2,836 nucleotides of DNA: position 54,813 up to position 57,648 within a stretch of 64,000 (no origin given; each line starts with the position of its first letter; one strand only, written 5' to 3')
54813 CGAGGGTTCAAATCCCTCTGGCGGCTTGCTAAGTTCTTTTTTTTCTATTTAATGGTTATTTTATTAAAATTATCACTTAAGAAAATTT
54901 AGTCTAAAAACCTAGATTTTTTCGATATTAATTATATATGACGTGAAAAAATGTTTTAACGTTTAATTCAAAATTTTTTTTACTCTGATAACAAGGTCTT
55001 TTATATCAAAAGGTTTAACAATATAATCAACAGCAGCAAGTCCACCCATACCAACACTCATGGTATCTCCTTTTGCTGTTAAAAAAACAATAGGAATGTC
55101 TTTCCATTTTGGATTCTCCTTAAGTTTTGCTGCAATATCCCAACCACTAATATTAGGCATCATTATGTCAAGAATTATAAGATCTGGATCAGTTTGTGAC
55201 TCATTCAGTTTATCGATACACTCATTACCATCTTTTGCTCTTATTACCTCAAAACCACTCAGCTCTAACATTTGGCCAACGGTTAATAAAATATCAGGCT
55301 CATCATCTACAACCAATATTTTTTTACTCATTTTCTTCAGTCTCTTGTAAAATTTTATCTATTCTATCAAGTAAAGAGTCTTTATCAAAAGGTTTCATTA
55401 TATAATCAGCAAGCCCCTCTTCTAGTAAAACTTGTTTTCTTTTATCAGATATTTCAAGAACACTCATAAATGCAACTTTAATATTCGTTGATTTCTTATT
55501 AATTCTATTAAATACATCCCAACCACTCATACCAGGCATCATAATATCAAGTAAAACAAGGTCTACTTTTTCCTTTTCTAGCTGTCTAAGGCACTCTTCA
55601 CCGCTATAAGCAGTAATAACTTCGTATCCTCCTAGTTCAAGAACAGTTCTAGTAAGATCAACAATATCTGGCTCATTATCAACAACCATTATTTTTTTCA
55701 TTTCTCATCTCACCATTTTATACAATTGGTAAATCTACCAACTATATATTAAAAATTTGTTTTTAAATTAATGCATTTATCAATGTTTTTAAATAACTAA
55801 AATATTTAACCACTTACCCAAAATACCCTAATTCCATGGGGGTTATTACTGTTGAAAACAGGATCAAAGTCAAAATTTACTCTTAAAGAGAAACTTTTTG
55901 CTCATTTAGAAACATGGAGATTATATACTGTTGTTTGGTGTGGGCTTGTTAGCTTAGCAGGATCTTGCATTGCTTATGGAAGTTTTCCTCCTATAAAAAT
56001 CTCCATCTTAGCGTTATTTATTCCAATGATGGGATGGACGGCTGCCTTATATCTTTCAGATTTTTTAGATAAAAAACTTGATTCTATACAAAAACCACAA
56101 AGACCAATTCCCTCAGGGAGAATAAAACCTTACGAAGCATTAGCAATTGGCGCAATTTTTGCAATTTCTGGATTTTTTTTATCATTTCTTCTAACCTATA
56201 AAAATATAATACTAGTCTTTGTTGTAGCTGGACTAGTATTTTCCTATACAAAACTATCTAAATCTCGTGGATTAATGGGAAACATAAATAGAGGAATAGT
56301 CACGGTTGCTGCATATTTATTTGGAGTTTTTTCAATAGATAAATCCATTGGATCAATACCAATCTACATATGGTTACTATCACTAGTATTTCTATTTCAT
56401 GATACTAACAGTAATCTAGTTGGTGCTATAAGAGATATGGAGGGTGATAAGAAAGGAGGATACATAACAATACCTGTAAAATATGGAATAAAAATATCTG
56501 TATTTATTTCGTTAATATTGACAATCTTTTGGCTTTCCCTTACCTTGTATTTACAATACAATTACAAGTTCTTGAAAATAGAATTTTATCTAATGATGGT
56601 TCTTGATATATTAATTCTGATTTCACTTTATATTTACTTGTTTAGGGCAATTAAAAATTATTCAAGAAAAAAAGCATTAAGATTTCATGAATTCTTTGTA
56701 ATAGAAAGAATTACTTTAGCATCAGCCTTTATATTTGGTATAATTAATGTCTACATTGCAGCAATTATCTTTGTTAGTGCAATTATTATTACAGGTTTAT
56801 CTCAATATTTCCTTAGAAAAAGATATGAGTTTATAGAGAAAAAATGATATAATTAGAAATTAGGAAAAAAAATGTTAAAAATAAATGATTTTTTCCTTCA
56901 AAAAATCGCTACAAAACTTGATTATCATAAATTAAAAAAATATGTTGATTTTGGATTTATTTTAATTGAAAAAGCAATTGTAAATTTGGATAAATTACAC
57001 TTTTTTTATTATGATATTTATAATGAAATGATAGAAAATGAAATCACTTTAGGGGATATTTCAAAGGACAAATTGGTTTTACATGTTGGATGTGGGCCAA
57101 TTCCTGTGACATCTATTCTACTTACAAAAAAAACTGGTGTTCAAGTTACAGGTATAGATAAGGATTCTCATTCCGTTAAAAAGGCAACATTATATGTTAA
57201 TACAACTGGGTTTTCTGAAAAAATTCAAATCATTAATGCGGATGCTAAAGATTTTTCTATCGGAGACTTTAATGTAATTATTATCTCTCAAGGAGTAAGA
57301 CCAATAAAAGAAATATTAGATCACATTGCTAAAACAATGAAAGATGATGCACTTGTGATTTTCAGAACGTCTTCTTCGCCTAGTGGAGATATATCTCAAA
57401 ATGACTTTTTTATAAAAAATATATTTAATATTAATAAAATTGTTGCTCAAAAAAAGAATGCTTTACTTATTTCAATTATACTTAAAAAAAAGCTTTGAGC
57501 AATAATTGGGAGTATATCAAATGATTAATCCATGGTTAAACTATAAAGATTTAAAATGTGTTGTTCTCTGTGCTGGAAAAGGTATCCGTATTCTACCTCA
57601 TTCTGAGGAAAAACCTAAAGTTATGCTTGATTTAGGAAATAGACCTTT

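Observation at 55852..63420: Seven-gene divergent cluster combining UbiA prenyltransferase, NAS-like transferase, sugar activation/transfer/methylation, adenylating enzyme and B12-radical SAM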

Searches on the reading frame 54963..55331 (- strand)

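Call 3: search_protein_families(library=pfam, proteins=[window:54963-55331:-], max_evalue=0.01)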
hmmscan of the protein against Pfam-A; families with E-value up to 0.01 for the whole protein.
window:54963-55331:- (122 aa): 1 family
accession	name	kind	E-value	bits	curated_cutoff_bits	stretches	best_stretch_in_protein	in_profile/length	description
PF00072.30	Response_reg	-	1.2e-25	90.2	30.2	1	5-117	1-110/111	Response regulator receiver domain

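Call 4: search_protein_families(library=ncbifam, proteins=[window:54963-55331:-], max_evalue=0.01)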
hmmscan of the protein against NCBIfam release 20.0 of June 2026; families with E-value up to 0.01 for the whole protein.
window:54963-55331:- (122 aa): 99 families (the best 25 are shown)
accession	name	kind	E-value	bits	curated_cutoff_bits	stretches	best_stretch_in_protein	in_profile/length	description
NF053854.1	RespRegPhoBBctds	equivalog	2.7e-28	98.9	270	1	5-121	1-115/225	two-component system response regulator PhoB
TIGR02154.1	PhoB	equivalog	1.3e-27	96.5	296.2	1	1-121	1-120/226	phosphate regulon transcriptional regulator PhoB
NF040689.1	MtrAB_MtrA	equivalog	1.2e-24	86.9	300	1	5-119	1-111/219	MtrAB system response regulator MtrA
NF045944.1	ResRegRpaBCyano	equivalog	2.2e-24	86.1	330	1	6-121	1-112/229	response regulator transcription factor RpaB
NF040534.1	resp_reg_YycF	equivalog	3.5e-23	82.1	340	1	3-120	1-114/231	response regulator YycF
NF007546.0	PRK10161.1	equivalog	5.4e-23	81.8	471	1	1-121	1-120/229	phosphate response regulator transcription factor PhoB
NF008296.0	PRK11083.1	equivalog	1.5e-22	80.1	273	1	2-121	3-118/228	two-component system response regulator CreB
NF008199.0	PRK10955.1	equivalog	1.1e-21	77.9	341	1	3-121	2-115/232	envelope stress response regulator transcription factor CpxR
NF041733.1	resp_reg_CseB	equivalog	6.5e-21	74.8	350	1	4-121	2-115/228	two-component system response regulator CseB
NF033117.2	vanR_ACDEGLN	exception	9e-21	74.5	350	1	5-121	1-113/226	VanR-ABDEGLN family response regulator transcription factor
NF007135.0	PRK09581.1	equivalog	9.5e-21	74.1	474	1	1-120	1-119/457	PleD family two-component system response regulator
NF045717.1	DVU0259_DivK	exception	1.8e-20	73.3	160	1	1-121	1-116/117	DVU0259 family response regulator domain-containing protein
NF033120.0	vanR_FM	exception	2.2e-20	73.3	460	1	4-119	5-116/231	vancomycin resistance response regulator transcription factor, VanR-F/VanR-M family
NF012227.0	AdeR_RR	equivalog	3.4e-20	72.5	340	1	2-121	11-126/239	efflux system response regulator transcription factor AdeR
NF007005.1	PRK09468.1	equivalog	6.8e-20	71.5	331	1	2-121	3-119/237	osmolarity response regulator transcription factor OmpR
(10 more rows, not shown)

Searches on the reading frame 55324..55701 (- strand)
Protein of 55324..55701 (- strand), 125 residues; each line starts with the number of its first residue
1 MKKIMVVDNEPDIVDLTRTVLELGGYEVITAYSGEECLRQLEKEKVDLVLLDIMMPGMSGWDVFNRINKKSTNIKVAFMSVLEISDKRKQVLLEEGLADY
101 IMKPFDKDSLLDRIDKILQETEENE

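Call 3: search_protein_families(library=pfam, proteins=[window:55324-55701:-], max_evalue=0.01)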
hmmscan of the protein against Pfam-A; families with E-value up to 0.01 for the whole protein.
window:55324-55701:- (125 aa): 2 families
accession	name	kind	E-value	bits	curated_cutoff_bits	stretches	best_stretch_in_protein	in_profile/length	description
PF00072.30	Response_reg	-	7.9e-28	97.3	30.2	1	4-114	1-110/111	Response regulator receiver domain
PF20161.5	VpsR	-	0.0036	17.4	23.7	1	19-114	25-120/121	VpsR domain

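Call 4: search_protein_families(library=ncbifam, proteins=[window:55324-55701:-], max_evalue=0.01)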
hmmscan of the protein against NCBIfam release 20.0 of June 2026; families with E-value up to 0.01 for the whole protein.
window:55324-55701:- (125 aa): 100 families (the best 25 are shown)
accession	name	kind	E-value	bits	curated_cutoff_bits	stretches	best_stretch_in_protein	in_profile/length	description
NF045944.1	ResRegRpaBCyano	equivalog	3.8e-23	82.1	330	1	5-123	1-117/229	response regulator transcription factor RpaB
NF053854.1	RespRegPhoBBctds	equivalog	8.1e-22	77.7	270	1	4-123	1-120/225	two-component system response regulator PhoB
NF040534.1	resp_reg_YycF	equivalog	2.2e-21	76.2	340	1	2-120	1-117/231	response regulator YycF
TIGR02154.1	PhoB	equivalog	1.2e-20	73.8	296.2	1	2-123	3-125/226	phosphate regulon transcriptional regulator PhoB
NF040689.1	MtrAB_MtrA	equivalog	1.9e-20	73.2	300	1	4-124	1-119/219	MtrAB system response regulator MtrA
NF007135.0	PRK09581.1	equivalog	2e-20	73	474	1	2-115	3-117/457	PleD family two-component system response regulator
NF033120.0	vanR_FM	exception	5.3e-20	72.1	460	1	3-118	5-118/231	vancomycin resistance response regulator transcription factor, VanR-F/VanR-M family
NF008199.0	PRK10955.1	equivalog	6.3e-20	72.1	341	1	1-121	1-118/232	envelope stress response regulator transcription factor CpxR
NF033117.2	vanR_ACDEGLN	exception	7.1e-20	71.6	350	1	4-119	1-114/226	VanR-ABDEGLN family response regulator transcription factor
NF012227.0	AdeR_RR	equivalog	1.9e-19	70.1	340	1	2-124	12-132/239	efflux system response regulator transcription factor AdeR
NF007005.1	PRK09468.1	equivalog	2e-19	69.9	331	1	2-121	4-122/237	osmolarity response regulator transcription factor OmpR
NF011695.0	PRK15115.1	equivalog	3.2e-18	65.7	763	1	3-121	8-125/445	two-component system response regulator GlrR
NF045717.1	DVU0259_DivK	exception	7.1e-18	64.9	160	1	2-118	3-116/117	DVU0259 family response regulator domain-containing protein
TIGR01387.1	cztR_silR_copR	subfamily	1.2e-17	64.3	279.2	1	4-123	1-119/218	heavy metal response regulator transcription factor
NF008469.0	PRK11361.1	equivalog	1.4e-17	63.5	714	1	2-119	5-121/461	acetoacetate metabolism transcriptional regulator AtoC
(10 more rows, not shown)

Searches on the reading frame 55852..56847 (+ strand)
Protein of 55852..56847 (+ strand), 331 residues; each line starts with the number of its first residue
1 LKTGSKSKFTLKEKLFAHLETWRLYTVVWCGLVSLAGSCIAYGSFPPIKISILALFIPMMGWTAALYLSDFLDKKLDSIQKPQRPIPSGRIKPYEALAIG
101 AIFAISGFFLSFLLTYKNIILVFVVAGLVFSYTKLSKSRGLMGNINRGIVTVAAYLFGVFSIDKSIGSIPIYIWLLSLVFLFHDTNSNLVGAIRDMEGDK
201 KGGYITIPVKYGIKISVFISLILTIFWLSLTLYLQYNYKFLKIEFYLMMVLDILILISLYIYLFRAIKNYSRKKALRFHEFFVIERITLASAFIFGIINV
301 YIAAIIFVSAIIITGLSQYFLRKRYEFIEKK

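Call 3: search_protein_families(library=pfam, proteins=[window:55852-56847:+], max_evalue=0.01)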
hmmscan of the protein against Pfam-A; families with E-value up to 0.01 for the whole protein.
window:55852-56847:+ (331 aa): 1 family
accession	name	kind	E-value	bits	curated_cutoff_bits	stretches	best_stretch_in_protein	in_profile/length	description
PF01040.23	UbiA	-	2.4e-33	115.9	34.2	1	34-279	5-247/250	UbiA prenyltransferase family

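Call 4: search_protein_families(library=ncbifam, proteins=[window:55852-56847:+], max_evalue=0.01)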
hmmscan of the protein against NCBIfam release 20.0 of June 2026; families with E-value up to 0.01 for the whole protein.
window:55852-56847:+ (331 aa): 22 families
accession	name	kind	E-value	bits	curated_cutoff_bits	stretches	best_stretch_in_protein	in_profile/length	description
NF009523.0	PRK12884.1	equivalog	7.2e-38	130.4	269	1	14-275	3-258/279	prenyltransferase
NF009521.0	PRK12882.1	equivalog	3.3e-29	102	296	1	15-281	5-267/280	geranylgeranylglycerol-phosphate geranylgeranyltransferase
NF009522.0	PRK12883.1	equivalog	5.1e-26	91.8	353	1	17-284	5-261/279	geranylgeranylglycerol-phosphate geranylgeranyltransferase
TIGR01475.1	ubiA_other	subfamily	2.9e-18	66.3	180.8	1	34-285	21-265/282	UbiA-like polyprenyltransferase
NF005742.0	PRK07566.1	equivalog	2e-17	63.3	313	1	28-258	47-278/315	chlorophyll synthase ChlG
NF035940.1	prenyl_rel_EboC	equivalog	1.3e-15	57.6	250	1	46-320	35-289/292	UbiA-like protein EboC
TIGR01476.1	chlor_syn_BchG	subfamily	2.3e-15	56.8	212.3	1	27-265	18-254/283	(bacterio)chlorophyll synthase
NF009058.0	PRK12392.1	subfamily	4.7e-15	55.5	494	1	6-262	5-273/333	bacteriochlorophyll c synthase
NF009513.0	PRK12872.1-3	equivalog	1.1e-12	48.1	288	1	64-266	68-266/293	prenyltransferase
TIGR01473.1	cyoE_ctaB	equivalog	5.6e-12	46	210.3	1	28-298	13-279/281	heme o synthase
NF045897.1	SCO3242_trans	equivalog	7.4e-12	45.4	260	1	62-137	44-120/287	SCO3242 family prenyltransferase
NF009524.0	PRK12886.1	equivalog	7.8e-10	38.6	387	1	35-266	28-255/291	prenyltransferase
NF041585.1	MqnP_Cj_Hp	exception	8.9e-10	38.5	375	1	48-257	39-245/281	menaquinone biosynthesis prenyltransferase MqnP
TIGR02056.1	ChlG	equivalog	1.5e-09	37.8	436.45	1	27-269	31-281/306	chlorophyll synthase ChlG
NF009532.0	PRK12895.1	equivalog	4.3e-09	36.2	414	1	34-261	22-247/286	prenyltransferase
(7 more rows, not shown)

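Call 37: search_solved_structures(query=window:55852-56847:+, max_evalue=0.01, show_alignments=1)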
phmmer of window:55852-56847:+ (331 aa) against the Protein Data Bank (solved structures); distinct sequences matched with E-value up to 0.01: 3.
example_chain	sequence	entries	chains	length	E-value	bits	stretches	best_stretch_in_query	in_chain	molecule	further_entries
6m31_A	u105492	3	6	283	8.5e-22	81.4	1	12-298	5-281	Digeranylgeranylglyceryl phosphate synthase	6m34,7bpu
9sas_C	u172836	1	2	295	1.2e-11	48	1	25-269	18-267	Chlorophyll a synthase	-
9sau_C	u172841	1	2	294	1.3e-11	47.9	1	25-269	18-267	Chlorophyll a synthase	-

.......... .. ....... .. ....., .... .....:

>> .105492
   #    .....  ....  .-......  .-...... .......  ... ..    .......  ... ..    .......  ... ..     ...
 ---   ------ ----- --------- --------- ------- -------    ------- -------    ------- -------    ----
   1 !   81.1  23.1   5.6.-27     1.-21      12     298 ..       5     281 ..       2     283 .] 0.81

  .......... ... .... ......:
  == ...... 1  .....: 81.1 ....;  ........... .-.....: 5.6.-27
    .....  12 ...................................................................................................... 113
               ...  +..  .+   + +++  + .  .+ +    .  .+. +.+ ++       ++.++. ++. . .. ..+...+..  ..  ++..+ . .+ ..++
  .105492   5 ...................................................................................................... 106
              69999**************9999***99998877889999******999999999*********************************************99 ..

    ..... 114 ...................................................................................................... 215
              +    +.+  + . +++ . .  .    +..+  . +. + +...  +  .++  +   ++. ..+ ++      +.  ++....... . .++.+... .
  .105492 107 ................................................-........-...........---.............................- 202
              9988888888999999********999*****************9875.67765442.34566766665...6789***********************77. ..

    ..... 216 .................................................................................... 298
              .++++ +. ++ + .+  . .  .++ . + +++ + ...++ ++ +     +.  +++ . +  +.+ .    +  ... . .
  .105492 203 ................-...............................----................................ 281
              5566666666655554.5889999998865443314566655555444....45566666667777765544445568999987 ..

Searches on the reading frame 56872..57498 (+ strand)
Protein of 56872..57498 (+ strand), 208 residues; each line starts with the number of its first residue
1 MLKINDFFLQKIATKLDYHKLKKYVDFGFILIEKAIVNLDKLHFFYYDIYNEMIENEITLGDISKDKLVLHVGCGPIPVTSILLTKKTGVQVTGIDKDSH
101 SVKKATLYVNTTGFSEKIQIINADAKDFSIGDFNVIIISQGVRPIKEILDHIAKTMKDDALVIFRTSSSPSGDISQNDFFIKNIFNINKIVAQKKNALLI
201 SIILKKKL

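Call 3: search_protein_families(library=pfam, proteins=[window:56872-57498:+], max_evalue=0.01)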
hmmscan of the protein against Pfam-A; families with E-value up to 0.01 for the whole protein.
window:56872-57498:+ (208 aa): 11 families
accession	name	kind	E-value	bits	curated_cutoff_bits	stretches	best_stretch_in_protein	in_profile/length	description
PF03059.22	NAS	-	4.7e-12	46.3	27.1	1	39-167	90-231/276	Nicotianamine synthase protein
PF13649.12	Methyltransf_25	-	6.1e-06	27.3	27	1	69-157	1-94/97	Methyltransferase domain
PF13847.12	Methyltransf_31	-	4.9e-05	23.5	27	1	64-168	2-113/145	Methyltransferase domain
PF13489.12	Methyltransf_23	-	5.9e-05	23.3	27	1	63-171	20-123/164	Methyltransferase domain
PF06325.19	PrmA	-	0.00011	22.3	22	1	64-164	160-258/296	Ribosomal protein L11 methyltransferase (PrmA)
PF08241.18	Methyltransf_11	-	0.00015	22.7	21.2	1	70-158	1-89/95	Methyltransferase domain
PF05175.20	MTS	-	0.00037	20.6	23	1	65-160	31-126/170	Methyltransferase small domain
PF08242.18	Methyltransf_12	-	0.00061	20.9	30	1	70-160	1-96/98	Methyltransferase domain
PF07021.18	MetW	-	0.0012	19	21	1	65-152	13-98/193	Methionine biosynthesis protein MetW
PF02475.24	TRM5-TYW2_MTfase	-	0.0021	18.5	28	1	69-166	42-137/164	TRM5/TYW2 methyltransferase domain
PF12847.13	Methyltransf_18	-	0.0098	16.3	27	0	63-168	12-119/151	Methyltransferase domain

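Call 4: search_protein_families(library=ncbifam, proteins=[window:56872-57498:+], max_evalue=0.01)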
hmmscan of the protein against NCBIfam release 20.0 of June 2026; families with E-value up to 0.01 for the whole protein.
window:56872-57498:+ (208 aa): 23 families
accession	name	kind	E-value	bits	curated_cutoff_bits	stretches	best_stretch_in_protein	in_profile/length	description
NF033601.2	Sta_opine_CntL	equivalog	1.9e-11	43.8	350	1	45-165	95-216/255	staphylopine biosynthesis enzyme CntL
TIGR01983.1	UbiG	equivalog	3.5e-07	29.8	102.95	1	38-166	26-153/228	bifunctional 2-polyprenyl-6-hydroxyphenol methylase/3-demethylubiquinol 3-O-methyltransferase UbiG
TIGR02469.1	CbiT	equivalog_domain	4.3e-07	30.2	78.3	1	63-163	17-119/124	precorrin-6Y C5,15-methyltransferase (decarboxylating) subunit CbiT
NF043040.1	corrin_prot_MT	hypoth_equivalog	2.8e-06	26.9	180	1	63-137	39-115/216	corrinoid protein-associated methyltransferase CpaM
TIGR00406.1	prmA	equivalog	4.3e-06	26.4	183.15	1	64-163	158-256/288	50S ribosomal protein L11 methyltransferase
TIGR04543.1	ketoArg_3Met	equivalog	1e-05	24.8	425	1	66-134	150-218/336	2-ketoarginine methyltransferase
NF047649.1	MTase_UXPK_star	exception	1.1e-05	24.6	460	1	55-142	67-155/283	methyltransferase/UXPK-star double selenoprotein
NF001556.0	PRK00377.1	equivalog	3e-05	23.9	238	1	63-163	38-142/198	cobalt-precorrin-6Y C(15)-methyltransferase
NF041536.1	ArsM_DUF2284_UU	exception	3.2e-05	22.4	575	1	55-145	66-158/459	arsenite methyltransferase/DUF2284 domain selenoprotein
NF041081.1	prot_lys_mtase_Arch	equivalog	4.2e-05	23.7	200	1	60-139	4-83/142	protein-lysine N-methyltransferase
NF045882.1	PLipidMtase_Leg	equivalog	7.7e-05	22.6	390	1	66-205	43-182/207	phospholipid N-methyltransferase PmtA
NF041537.1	ArsM_AhpD_UU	exception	0.00034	19.5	510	1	55-142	66-154/345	arsenite methyltransferase/AhpD domain selenoprotein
NF045667.1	MTase_DVU1556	equivalog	0.00038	20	155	1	55-108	12-64/213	DVU_1556 family methyltransferase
NF001244.0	PRK00216.1-5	equivalog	0.00052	19.4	216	1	64-162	47-151/236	bifunctional demethylmenaquinone methyltransferase/2-methoxy-6-polyprenyl-1,4-benzoquinol methylase UbiE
TIGR00755.1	ksgA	equivalog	0.0012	18.3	171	1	55-134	19-93/256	16S rRNA (adenine(1518)-N(6)/adenine(1519)-N(6))-dimethyltransferase RsmA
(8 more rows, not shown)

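Call 36: search_solved_structures(query=window:56872-57498:+, max_evalue=0.01, show_alignments=2)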
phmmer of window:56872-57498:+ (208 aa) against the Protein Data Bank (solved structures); distinct sequences matched with E-value up to 0.01: 15.
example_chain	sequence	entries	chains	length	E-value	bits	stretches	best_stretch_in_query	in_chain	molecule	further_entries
3o31_A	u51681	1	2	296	5.2e-09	39.4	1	43-168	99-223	ThermoNicotianamine Synthase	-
3fpg_A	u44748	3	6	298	5.3e-09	39.4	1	43-168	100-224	Putative uncharacterized protein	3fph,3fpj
3fpe_A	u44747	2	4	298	5.4e-09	39.4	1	43-168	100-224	Putative uncharacterized protein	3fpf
7c9k_A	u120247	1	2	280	9.1e-07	32.1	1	46-165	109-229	D-histidine 2-aminobutanoyltransferase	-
7c9m_A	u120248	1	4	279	9.2e-07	32.1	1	46-165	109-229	D-histidine 2-aminobutanoyltransferase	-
8zx0_A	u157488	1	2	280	9.2e-07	32.1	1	46-165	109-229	D-histidine 2-aminobutanoyltransferase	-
7c7m_A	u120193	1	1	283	9.4e-07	32.1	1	46-165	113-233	Staphylopine biosynthesis enzyme CntL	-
9vkf_A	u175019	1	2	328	5.3e-05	26.4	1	60-135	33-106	Protein arginine N-methyltransferase 1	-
1g6q_1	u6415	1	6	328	5.4e-05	26.3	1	60-135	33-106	HNRNP ARGININE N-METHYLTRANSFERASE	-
6cu3_A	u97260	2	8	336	0.00096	22.3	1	62-134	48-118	protein arginine N-methyltransferase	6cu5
8dur_A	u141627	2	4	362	0.001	22.2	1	62-134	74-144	Protein arginine N-methyltransferase 1 (PRMT1) | PUA domain-containing protein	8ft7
6dnz_A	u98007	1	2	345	0.0036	20.4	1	63-140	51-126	Arginine N-methyltransferase, putative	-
3bus_A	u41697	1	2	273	0.0052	19.9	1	51-133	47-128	Methyltransferase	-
8zc8_A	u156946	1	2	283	0.0083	19.2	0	65-142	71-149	MitM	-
21zq_A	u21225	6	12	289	0.0087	19.1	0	65-142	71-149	MitM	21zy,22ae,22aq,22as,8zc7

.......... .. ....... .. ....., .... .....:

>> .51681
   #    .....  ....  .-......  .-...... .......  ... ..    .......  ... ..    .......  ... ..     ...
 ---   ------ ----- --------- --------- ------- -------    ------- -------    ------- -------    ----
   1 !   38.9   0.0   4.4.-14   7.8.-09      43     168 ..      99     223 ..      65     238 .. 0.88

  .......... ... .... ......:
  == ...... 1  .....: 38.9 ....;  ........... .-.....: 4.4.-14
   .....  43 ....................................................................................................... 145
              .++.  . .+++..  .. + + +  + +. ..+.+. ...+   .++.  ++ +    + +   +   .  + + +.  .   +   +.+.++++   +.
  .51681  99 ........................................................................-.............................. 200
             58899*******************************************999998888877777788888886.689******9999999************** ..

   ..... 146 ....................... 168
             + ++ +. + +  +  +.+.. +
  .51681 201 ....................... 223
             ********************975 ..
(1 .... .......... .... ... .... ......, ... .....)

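Call 70: find_homologous_proteins(query=window:56872-57498:+, max_evalue=0.00001)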
Query window:56872-57498:+ (208 aa): 38 proteins with E <= 0.00001 among 700 candidates.
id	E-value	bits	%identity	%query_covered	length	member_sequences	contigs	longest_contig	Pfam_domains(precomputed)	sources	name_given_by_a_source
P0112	1.7e-126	437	100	100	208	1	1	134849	PF03059.23,PF13649.13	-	-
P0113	1.2e-91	324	72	100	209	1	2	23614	PF13847.13,PF03059.23,PF13649.13,PF08241.19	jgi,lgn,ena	-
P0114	6.3e-90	318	74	100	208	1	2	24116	PF13847.13,PF03059.23,PF13649.13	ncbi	-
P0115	1.7e-87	310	70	99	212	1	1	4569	PF13847.13,PF03059.23,PF13649.13,PF08241.19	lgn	-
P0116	8.9e-87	308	73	97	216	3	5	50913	PF06325.20,PF03059.23,PF13649.13,PF08241.19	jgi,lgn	-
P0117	1.5e-82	294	68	98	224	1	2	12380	PF07021.19,PF13847.13,PF13489.13,PF03059.23,PF13649.13,PF08241.19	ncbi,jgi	-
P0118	4.0e-80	286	69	98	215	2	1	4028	PF13847.13,PF06325.20,PF05175.21,PF03059.23,PF13649.13,PF08241.19,PF08242.19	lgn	-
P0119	1.1e-77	278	70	87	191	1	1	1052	PF13847.13,PF06325.20,PF03059.23,PF13649.13,PF01170.25,PF12847.14,PF08241.19,PF08242.19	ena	-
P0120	2.6e-75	270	64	96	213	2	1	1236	PF06325.20,PF05175.21,PF03059.23,PF13649.13,PF02475.24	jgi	jgi:2-polyprenyl-3-methyl-5-hydroxy-6-metoxy-1,4-benzoquinol methylase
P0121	3.1e-75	270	67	96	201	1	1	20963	PF13489.13,PF06325.20,PF03059.23,PF13649.13,PF01135.26,PF12847.14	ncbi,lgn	-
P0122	7.7e-74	266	63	99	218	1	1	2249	PF13847.13,PF13489.13,PF03059.23,PF13649.13,PF08241.19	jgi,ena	-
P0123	1.2e-73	265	64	98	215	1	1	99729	PF07021.19,PF13847.13,PF03059.23,PF13649.13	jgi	jgi:cyclopropane fatty-acyl-phospholipid synthase-like methyltransferase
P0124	6.4e-72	259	65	96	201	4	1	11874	PF13847.13,PF13489.13,PF03059.23,PF13649.13,PF08241.19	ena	-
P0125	4.4e-71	257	61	99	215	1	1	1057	PF03059.23,PF13649.13,PF12847.14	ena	-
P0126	8.1e-71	256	61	97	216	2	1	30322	PF13847.13,PF06325.20,PF03059.23,PF13649.13,PF02475.24,PF08241.19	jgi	jgi:2-polyprenyl-3-methyl-5-hydroxy-6-metoxy-1,4-benzoquinol methylase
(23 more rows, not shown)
